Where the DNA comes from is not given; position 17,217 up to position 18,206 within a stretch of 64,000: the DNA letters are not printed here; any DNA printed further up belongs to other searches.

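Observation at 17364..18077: PPTase N-terminus continues in frame upstream of its first ATG; only an ATA codon overlaps the regulator stop (ATAA junction)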

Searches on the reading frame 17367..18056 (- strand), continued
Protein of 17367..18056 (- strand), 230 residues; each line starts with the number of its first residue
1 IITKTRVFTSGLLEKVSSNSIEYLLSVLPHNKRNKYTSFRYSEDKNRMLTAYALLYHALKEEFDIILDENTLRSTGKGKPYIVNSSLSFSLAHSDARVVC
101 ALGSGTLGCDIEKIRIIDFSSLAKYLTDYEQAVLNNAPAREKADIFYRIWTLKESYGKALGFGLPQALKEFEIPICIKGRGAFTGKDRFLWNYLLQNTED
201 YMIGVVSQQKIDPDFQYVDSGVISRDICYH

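Call 41: find_encoding_contigs(protein=P0024, flank=5000, max_places=2)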
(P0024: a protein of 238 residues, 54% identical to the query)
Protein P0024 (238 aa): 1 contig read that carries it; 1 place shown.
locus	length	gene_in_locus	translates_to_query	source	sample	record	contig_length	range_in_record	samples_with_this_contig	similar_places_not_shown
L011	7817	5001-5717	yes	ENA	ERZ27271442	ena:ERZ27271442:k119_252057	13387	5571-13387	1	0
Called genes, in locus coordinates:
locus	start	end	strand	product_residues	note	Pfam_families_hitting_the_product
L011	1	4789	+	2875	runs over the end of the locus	PF00668:Condensation, PF00501:AMP-binding, PF13193:AMP-binding_C, PF00550:PP-binding, PF00668:Condensation, PF00501:AMP-binding, PF13193:AMP-binding_C, PF00550:PP-binding, +5 more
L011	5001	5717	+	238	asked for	PF00072:Response_reg, PF23198:PDE8A_N (faint), PF00072:Response_reg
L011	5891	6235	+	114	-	-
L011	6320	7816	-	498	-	?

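Call 46: predict_structure(alignment_id=A2)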
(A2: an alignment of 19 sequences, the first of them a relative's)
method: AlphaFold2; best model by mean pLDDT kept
length: 230 residues; sequences in the alignment: 19
mean_pLDDT: 88.7   pTM: 0.88
mean pLDDT of the five models: 88.7, 87.5, 84.1, 83.2, 80.3
residues with pLDDT >= 90: 148; 70-90: 66; 50-70: 16; < 50: 0
segments of 3 or more residues with pLDDT < 50: none
pLDDT, mean of each block of 10 residues (from residue 1): 89 88 92 95 96 96 92 89 95 97 95 92 89 92 92 92 74 73 69 86 94 88 77
secondary structure, 60 per line:
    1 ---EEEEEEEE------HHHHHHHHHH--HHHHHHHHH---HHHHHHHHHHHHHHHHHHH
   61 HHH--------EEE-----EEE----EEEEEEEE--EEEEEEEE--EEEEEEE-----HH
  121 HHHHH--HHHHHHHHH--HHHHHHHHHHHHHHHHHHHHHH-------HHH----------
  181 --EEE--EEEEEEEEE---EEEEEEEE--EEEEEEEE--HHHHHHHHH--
elements in order: E4-11 H18-27 H30-38 H42-63 E72-74 E80-82 E87-94 E97-104 E107-113 H119-125 H128-136 H139-160 E183-185 E188-196 E200-207 E210-217 H220-228

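Call 49: find_related_loci(query=A3, collection=genome_contigs, flank=10000)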
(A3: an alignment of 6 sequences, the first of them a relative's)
Query A3 (240 aa) in genome_contigs; peptide patterns used: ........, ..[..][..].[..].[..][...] (x = any residue, [..] = any of these).
275 stretches matched a pattern; 215 encode a relative of the query (tblastn E <= 1e-3); the best 80 are kept; 77 distinct loci.
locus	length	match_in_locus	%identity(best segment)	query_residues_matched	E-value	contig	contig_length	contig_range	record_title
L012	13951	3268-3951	52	1-229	4e-77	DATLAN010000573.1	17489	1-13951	MAG TPA_asm: Thermoguttaceae bacterium isolate SMAG_U14272 k141_3112311, whole genome shotgun sequence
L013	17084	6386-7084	48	4-232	8e-74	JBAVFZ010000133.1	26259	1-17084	MAG: Anaerolineales bacterium isolate MFD06967_ilm_asm_bin4 k127_45754, whole genome shotgun sequence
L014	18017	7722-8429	48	4-240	8e-74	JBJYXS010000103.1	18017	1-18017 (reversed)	MAG: Anaerolineales bacterium isolate S5_7_050615r2r1_18 S5_7_050615r2r1_18_000000000103, whole genome shotgun sequence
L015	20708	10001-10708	49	4-232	1e-73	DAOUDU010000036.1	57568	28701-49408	MAG TPA_asm: Anaerolineales bacterium isolate N14_58 38193, whole genome shotgun sequence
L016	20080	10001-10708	49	1-237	2e-73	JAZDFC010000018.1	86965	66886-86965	MAG: bacterium isolate MEGAHIT-group-0.183 k141_12901197, whole genome shotgun sequence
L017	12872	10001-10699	49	4-232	3e-73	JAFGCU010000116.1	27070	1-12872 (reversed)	MAG: Anaerolineales bacterium isolate Zod_Metabat.1134 k87_12490257, whole genome shotgun sequence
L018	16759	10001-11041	48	1-234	4e-73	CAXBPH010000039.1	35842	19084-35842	MAG TPA_asm: uncultured bacterium isolate ERR2762188_binner12_Refined_16 genome assembly, contig: ERZ3421808.1771, whole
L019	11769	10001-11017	48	1-240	2e-72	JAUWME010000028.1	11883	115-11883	MAG: Candidatus Zymogenus sp. isolate CSMAG_2390 CSMAG_2390_k141_1374012_length_11883_cov_5.6956, whole genome shotgun s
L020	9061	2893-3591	48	4-232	5e-72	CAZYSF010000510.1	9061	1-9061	MAG TPA_asm: uncultured Anaerolineales bacterium isolate binchicken_co216_32 genome assembly, contig: k141_923937, whole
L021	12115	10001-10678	48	4-234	5e-71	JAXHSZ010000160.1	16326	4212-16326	MAG: Thermodesulfobacteriota bacterium isolate MAG11_tar_biofilm MAG11_160, whole genome shotgun sequence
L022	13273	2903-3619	48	1-240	1e-70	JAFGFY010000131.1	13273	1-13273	MAG: Deltaproteobacteria bacterium isolate Zod_Metabat.1351 k87_3561312, whole genome shotgun sequence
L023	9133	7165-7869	47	1-236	1e-69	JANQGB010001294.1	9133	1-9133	MAG: Phycisphaerae bacterium isolate PL23b_bin.28 k99_1540221, whole genome shotgun sequence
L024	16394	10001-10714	46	1-238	4e-69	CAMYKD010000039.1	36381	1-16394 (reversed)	MAG: uncultured Kiloniellales bacterium isolate ES_M_Alpha_08 genome assembly, contig: scaffold_1200, whole genome shotg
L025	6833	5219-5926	47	2-237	4e-69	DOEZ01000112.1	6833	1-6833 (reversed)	MAG TPA_asm: Planctomycetaceae bacterium isolate UBA11386 contig_89560, whole genome shotgun sequence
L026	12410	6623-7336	45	1-239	8e-69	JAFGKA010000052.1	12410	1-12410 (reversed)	MAG: Phycisphaerae bacterium isolate Zod_Metabat.304 k87_762419, whole genome shotgun sequence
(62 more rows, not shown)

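Call 50: fold_search(model_id=the predicted structure, library=pdb)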
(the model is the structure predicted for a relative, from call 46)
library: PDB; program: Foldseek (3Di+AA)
matches with E <= 10: 338; with E <= 0.001: 39
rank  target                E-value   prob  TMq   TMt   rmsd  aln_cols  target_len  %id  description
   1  4mrt_A                2.9e-18  1.00  0.83  0.84   2.7       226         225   22  Structure of the Phosphopantetheine Transferase Sfp in Complex with Coenzyme A and a Peptidyl Carrier Protein (released 2014-04-23)
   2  1qr0                  1.1e-16  1.00  0.71  0.72   6.8       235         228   20  CRYSTAL STRUCTURE OF THE 4'-PHOSPHOPANTETHEINYL TRANSFERASE SFP-COENZYME A COMPLEX (released 1999-12-10)
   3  2cg5_A                2.7e-16  1.00  0.80  0.70   3.3       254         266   16  Structure of aminoadipate-semialdehyde dehydrogenase- phosphopantetheinyl transferase in complex with cytosolic acyl c (released 2006-03-01)
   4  2c43                  1.4e-14  1.00  0.81  0.68   3.7       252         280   17  STRUCTURE OF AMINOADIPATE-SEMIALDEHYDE DEHYDROGENASE- PHOSPHOPANTETHEINYL TRANSFERASE IN COMPLEX WITH COENZYME A (released 2005-10-24)
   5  2byd                  2.3e-14  1.00  0.80  0.66   3.4       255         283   17  Structure of aminoadipate-semialdehyde dehydrogenase- phosphopantetheinyl transferase (released 2005-08-05)
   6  6qyg                  1.7e-07  1.00  0.56  0.59   6.7       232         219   13  4'-phosphopantetheinyl transferase PptAb from Mycobacterium abscessus at pH 8.5 with Mg2+ and CoA. (released 2020-03-25)
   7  8qzh                  2.1e-07  1.00  0.53  0.52   9.4       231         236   13  Crystal structure of apo-PptT from Mycobacterium tuberculosis (released 2024-06-19)
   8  6qxr                  2.4e-07  1.00  0.61  0.64   4.4       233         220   14  4'-phosphopantetheinyl transferase PptAb from Mycobacterium abscessus at pH 8.5 with Mn2+ and CoA. (released 2020-03-25)
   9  7b4r                  2.8e-07  1.00  0.60  0.63   4.5       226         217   13  Structure of the 4'-phosphopantetheinyl transferase PptAb from Mycobacterium abscessus in complex with Coenzyme A and N- (released 2021-11-10)
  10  8gkf_I                2.8e-07  1.00  0.54  0.57   9.1       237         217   12  Phosphopantetheinyl transferase PptT from Mycobacterium tuberculosis in complex with Raltitrexed. (released 2024-03-20)
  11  8gkf_A                3.0e-07  1.00  0.54  0.56   9.5       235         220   12  Phosphopantetheinyl transferase PptT from Mycobacterium tuberculosis in complex with Raltitrexed. (released 2024-03-20)
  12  7ed2_A                3.2e-07  1.00  0.52  0.54   9.0       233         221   12  Transferase from Mycobacterium smegmatis (released 2022-03-16)
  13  6qxq                  3.4e-07  1.00  0.56  0.58   7.2       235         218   13  4'-phosphopantetheinyl transferase PptAb from Mycobacterium abscessus at pH 7 with Mn2+ and CoA. (released 2020-03-25)
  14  6qwu                  3.9e-07  1.00  0.56  0.59   6.9       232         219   13  4'-phosphopantetheinyl transferase PptAb from Mycobacterium abscessus at pH 5.5 with Mn2+ and CoA. (released 2020-03-25)
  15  8gkf_H                4.1e-07  1.00  0.54  0.57   9.0       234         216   12  Phosphopantetheinyl transferase PptT from Mycobacterium tuberculosis in complex with Raltitrexed. (released 2024-03-20)
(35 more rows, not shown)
